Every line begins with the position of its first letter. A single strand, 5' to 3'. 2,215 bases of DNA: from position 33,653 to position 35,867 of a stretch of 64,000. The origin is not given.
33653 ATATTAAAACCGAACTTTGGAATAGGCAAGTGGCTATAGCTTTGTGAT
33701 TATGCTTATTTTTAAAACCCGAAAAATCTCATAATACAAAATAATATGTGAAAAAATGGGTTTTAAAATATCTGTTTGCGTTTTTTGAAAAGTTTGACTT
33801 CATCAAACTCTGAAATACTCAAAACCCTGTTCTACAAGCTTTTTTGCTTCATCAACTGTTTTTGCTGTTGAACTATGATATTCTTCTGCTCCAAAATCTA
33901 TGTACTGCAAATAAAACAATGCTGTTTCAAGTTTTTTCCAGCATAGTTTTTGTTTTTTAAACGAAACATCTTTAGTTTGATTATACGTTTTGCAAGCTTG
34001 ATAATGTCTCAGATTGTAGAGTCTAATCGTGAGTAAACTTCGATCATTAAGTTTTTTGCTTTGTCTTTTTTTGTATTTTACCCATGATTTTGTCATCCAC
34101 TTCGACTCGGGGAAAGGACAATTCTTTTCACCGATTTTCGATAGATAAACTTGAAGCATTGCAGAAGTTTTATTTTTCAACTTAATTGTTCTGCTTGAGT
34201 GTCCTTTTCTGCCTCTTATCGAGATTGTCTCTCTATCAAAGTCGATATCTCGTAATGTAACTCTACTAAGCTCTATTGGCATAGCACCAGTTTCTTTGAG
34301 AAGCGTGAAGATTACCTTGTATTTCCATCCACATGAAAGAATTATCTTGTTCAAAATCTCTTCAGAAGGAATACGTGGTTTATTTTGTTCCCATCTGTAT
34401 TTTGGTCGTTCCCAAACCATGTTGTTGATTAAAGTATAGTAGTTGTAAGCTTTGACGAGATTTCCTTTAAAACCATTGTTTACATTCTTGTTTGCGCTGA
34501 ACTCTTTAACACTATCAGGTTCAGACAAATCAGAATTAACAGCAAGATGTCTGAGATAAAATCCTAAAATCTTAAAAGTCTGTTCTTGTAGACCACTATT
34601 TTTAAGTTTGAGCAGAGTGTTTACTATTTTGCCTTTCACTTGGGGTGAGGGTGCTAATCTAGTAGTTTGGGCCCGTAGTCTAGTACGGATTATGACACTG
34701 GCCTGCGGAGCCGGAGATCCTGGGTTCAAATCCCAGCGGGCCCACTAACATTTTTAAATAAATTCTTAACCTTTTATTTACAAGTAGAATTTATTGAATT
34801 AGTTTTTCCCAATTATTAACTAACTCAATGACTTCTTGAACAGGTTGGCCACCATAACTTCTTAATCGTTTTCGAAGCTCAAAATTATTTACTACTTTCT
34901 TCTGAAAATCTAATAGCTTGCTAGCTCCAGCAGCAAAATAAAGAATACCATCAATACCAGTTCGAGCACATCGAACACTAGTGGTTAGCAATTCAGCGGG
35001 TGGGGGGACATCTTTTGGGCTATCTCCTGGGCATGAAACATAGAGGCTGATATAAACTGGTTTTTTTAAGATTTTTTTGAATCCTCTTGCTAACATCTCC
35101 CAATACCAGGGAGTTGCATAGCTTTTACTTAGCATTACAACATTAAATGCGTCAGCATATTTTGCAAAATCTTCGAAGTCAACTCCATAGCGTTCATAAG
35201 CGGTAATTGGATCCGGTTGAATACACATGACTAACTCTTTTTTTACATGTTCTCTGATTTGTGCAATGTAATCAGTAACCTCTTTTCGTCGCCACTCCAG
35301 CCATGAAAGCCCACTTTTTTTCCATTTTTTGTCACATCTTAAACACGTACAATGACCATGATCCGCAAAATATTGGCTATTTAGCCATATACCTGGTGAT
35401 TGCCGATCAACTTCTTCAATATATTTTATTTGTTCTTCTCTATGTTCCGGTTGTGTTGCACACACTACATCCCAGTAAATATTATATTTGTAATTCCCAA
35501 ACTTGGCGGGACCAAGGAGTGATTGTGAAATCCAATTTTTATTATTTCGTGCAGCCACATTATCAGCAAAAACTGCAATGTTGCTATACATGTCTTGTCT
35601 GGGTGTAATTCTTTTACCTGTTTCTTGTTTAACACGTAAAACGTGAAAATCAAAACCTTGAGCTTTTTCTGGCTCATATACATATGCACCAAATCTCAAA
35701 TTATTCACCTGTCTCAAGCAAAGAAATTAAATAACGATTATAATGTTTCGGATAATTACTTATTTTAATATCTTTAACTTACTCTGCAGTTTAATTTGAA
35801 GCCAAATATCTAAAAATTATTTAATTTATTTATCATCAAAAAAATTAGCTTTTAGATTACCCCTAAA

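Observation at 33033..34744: Minimal integrated element with SSV-type partitioned integrase at the 5' end of tRNA-Arg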

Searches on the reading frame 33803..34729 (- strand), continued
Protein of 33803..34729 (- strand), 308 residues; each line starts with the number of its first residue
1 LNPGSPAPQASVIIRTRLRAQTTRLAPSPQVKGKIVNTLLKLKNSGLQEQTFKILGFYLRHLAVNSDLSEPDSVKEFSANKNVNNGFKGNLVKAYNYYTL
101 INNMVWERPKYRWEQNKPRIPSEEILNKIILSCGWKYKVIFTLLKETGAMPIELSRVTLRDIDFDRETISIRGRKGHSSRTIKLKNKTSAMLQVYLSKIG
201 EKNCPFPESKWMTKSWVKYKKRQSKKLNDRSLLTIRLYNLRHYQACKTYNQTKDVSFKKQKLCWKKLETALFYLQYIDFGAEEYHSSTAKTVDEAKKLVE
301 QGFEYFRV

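Call 98: search_protein_families(library=phrogs, proteins=[L162:206-1174:-, L162:1344-2132:-, L162:2250-3275:-, L162:3287-4339:-, L162:5275-6681:+, L162:6665-7405:+, L162:9602-10891:+], max_evalue=0.001)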
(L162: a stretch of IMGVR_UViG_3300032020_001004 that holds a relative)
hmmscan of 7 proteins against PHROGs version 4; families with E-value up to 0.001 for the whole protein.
L162:206-1174:- (322 aa): 16 families
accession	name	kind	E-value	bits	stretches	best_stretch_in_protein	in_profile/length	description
phrog_116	-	other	4.1e-88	297.6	1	2-309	204-498/779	DNA methyltransferase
phrog_363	-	other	3.5e-48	165.4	1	3-237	51-276/327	DNA methyltransferase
phrog_5999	-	other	7.2e-14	52.7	1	5-98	2-103/109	DNA methyltransferase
phrog_16427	-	other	8.9e-10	39.6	1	250-310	114-178/235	DNA methyltransferase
phrog_36001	-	unknown function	4.1e-09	36.2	1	92-168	488-564/715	-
phrog_16528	-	other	5.6e-09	36.9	1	249-301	166-218/236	DNA methyltransferase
phrog_13621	-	unknown function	1.3e-08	35.7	1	236-302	36-110/121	-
phrog_17284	-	unknown function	7.4e-07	29.7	1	253-314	159-224/245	-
phrog_23072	-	other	1.1e-05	26.2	1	248-304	327-391/400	DNA methyltransferase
phrog_26324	-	other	3.3e-05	25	1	252-302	146-205/210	DNA methyltransferase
phrog_32758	-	other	6e-05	23.8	1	129-181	7-59/154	DNA methyltransferase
phrog_29583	-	other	7.8e-05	22.6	1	67-118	80-131/468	DNA methyltransferase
phrog_757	-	other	0.0002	21.5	1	4-91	13-99/247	DNA methyltransferase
phrog_864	-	DNA, RNA and nucleotide metabolism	0.00028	20.4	0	61-130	696-760/1064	DNA primase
phrog_8411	-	unknown function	0.00045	21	1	231-270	146-185/206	-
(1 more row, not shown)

L162:1344-2132:- (262 aa): 2 families
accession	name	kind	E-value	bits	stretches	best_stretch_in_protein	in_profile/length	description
phrog_262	-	DNA, RNA and nucleotide metabolism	3.9e-09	36.1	1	47-104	176-233/856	DNA polymerase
phrog_2062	-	DNA, RNA and nucleotide metabolism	2.4e-08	34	1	47-103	177-233/502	DNA polymerase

L162:2250-3275:- (341 aa): 3 families
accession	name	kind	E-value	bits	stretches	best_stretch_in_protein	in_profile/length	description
phrog_9640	-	unknown function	2e-37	130.3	1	6-199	5-201/365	-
phrog_32462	-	unknown function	4.7e-18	66.3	1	21-195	27-200/330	-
phrog_4773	-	unknown function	3.6e-05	24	1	26-158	54-178/353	-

L162:3287-4339:- (350 aa): 3 families
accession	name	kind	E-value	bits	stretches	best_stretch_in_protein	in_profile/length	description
phrog_2598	-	unknown function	1.1e-32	114.5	1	12-274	35-297/352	-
phrog_1583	-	unknown function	5e-25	89.1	1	8-158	20-172/417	-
phrog_26759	-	unknown function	1e-11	44.8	1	12-164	12-177/593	-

L162:5275-6681:+ (468 aa): 16 families
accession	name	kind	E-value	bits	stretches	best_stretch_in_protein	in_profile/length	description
phrog_4715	-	DNA, RNA and nucleotide metabolism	1.9e-31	110.1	1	7-314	141-463/630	ParB-like partition protein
phrog_3264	-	DNA, RNA and nucleotide metabolism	9e-24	85.7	1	4-316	40-305/337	ParB-like partition protein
phrog_1033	-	DNA, RNA and nucleotide metabolism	1.6e-16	62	1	8-289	28-305/334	ParB-like partition protein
phrog_8071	-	DNA, RNA and nucleotide metabolism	4.5e-16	60.1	1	9-125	3-118/389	ParB-like partition protein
phrog_723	-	DNA, RNA and nucleotide metabolism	2.8e-15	57.7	1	6-95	6-98/223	ParB-like partition protein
phrog_6218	-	DNA, RNA and nucleotide metabolism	1e-13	52.3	1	11-169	3-165/506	ParB-like partition protein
phrog_498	-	other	1.3e-12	48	1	3-130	25-157/633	DNA methyltransferase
phrog_12047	-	DNA, RNA and nucleotide metabolism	2.3e-11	44.8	1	33-124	20-109/301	ParB-like partition nuclease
phrog_620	-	DNA, RNA and nucleotide metabolism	2.4e-11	45.1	1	8-94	4-90/217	ParB-like partition protein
phrog_3951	-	unknown function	2.1e-10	41.6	1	4-109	9-119/301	-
phrog_26387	-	DNA, RNA and nucleotide metabolism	1.2e-09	38.9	1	37-124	36-128/252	ParB-like partition nuclease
phrog_5475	-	unknown function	1.1e-06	28.7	1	12-90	2-78/458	-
phrog_26377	-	DNA, RNA and nucleotide metabolism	6.6e-06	26.8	1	36-116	32-110/326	ParB-like partition protein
phrog_18056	-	DNA, RNA and nucleotide metabolism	1.5e-05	25.1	1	15-109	5-88/387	ParB-like partition nuclease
phrog_21315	-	unknown function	4.9e-05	23.5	1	35-290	33-209/415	-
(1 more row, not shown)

L162:6665-7405:+ (246 aa): 0 families

L162:9602-10891:+ (429 aa): 4 families
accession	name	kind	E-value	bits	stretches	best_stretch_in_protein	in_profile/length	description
phrog_1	-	integration and excision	2.5e-26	94.1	1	141-391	171-444/611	integrase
phrog_216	-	integration and excision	1.1e-21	78.2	1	226-395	57-237/301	integrase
phrog_7269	-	integration and excision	1.2e-06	29.4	1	339-388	26-75/89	integrase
phrog_599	-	moron, auxiliary metabolic gene and host takeover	0.00014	23.1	1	39-138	77-178/262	Lar-like restriction alleviation protein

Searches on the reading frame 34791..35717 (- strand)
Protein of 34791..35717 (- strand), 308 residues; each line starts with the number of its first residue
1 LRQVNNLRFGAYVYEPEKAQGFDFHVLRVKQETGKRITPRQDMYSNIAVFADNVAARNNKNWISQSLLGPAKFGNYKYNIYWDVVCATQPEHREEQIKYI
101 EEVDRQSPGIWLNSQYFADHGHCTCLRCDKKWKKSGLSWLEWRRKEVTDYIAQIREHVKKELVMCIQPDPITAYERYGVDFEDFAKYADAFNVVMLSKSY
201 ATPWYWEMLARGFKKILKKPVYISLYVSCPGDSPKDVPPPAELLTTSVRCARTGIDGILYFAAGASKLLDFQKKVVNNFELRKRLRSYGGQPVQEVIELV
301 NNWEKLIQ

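Call 6: search_protein_families(library=pfam, proteins=[window:34791-35717:-], max_evalue=0.1)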
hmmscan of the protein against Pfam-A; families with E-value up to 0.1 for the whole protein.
window:34791-35717:- (308 aa): 1 family
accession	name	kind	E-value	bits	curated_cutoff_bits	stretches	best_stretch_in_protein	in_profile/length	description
PF02638.21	GHL10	-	0.0069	16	27.9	1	138-186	196-249/311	Glycosyl hydrolase-like 10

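Call 20: find_encoding_contigs(protein=window:34791-35717:-, flank=6000, max_places=8)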
Protein window:34791-35717:- (308 aa): no gene with exactly this product is on record in the collection.

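Call 55: find_related_loci(query=window:34791-35717:-, collection=metagenome_contigs, flank=8000)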
Query window:34791-35717:- (308 aa) in metagenome_contigs; peptide patterns used: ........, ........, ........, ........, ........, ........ (x = any residue, [..] = any of these).
163 stretches matched a pattern; 76 encode a relative of the query (tblastn E <= 1e-3); 76 distinct loci.
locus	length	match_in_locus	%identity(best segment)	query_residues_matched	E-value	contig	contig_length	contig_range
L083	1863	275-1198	95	1-308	0e+0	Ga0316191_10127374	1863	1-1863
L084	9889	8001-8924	95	1-308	0e+0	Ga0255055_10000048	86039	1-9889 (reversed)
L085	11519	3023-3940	83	3-308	3e-179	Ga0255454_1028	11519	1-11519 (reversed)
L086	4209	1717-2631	78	4-308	2e-175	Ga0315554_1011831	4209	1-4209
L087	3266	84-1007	77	1-308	4e-174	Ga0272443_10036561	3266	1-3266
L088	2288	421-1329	76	6-308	1e-176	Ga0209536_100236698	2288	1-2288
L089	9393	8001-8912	76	4-307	2e-163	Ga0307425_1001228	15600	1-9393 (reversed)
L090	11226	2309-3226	75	3-308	3e-163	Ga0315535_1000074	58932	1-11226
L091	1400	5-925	76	2-308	1e-178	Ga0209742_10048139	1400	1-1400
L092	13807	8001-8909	76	6-308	6e-163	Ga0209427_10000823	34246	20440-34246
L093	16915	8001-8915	75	3-307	1e-162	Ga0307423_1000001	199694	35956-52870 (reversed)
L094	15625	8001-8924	76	1-308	3e-162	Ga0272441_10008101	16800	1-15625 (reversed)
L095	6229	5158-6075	75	2-307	2e-163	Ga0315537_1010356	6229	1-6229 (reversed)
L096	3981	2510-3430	74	1-307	2e-167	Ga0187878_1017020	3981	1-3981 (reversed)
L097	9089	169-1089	74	1-307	6e-162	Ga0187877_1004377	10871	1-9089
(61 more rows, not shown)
